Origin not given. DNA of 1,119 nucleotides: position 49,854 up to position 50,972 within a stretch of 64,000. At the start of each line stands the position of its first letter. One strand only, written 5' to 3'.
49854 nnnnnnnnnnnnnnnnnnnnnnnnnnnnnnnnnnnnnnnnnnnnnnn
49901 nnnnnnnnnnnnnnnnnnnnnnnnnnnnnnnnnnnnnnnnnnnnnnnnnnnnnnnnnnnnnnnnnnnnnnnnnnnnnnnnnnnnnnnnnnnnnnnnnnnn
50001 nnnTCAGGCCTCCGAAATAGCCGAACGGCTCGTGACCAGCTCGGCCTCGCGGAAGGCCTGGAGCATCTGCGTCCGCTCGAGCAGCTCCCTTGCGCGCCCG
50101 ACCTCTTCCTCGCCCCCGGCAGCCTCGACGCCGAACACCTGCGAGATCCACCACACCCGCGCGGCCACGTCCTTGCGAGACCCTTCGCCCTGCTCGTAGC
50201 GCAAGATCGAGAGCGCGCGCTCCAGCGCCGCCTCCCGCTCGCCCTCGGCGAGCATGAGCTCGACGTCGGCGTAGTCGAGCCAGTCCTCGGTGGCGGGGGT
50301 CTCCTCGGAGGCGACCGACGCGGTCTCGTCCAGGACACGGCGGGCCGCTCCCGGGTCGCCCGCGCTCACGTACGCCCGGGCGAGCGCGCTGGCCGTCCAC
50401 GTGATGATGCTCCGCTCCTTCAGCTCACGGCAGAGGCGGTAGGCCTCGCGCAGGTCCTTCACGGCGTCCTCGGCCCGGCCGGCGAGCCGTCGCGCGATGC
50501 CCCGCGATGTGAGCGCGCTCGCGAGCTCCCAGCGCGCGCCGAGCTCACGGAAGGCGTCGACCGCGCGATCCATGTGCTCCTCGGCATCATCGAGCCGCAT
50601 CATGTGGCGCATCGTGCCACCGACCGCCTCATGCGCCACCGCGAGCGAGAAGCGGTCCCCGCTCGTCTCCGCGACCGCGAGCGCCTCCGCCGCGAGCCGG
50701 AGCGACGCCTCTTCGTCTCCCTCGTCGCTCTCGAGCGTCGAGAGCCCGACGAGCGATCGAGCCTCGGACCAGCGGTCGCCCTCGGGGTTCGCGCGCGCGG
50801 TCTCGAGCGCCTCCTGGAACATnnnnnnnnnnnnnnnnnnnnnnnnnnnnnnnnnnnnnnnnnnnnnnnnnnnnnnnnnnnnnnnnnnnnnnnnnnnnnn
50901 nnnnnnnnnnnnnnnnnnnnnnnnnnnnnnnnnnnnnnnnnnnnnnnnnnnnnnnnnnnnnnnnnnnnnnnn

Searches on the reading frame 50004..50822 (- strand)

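Call 78: search_protein_families(library=pfam, max_evalue=0.0001, proteins=[window:50004-50822:-])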
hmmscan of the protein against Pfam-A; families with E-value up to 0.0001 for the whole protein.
window:50004-50822:- (272 aa): 1 family
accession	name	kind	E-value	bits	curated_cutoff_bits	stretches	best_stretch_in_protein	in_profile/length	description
PF13424.12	TPR_12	-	6.2e-18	65.2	30.1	2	61-133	3-77/77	Tetratricopeptide repeat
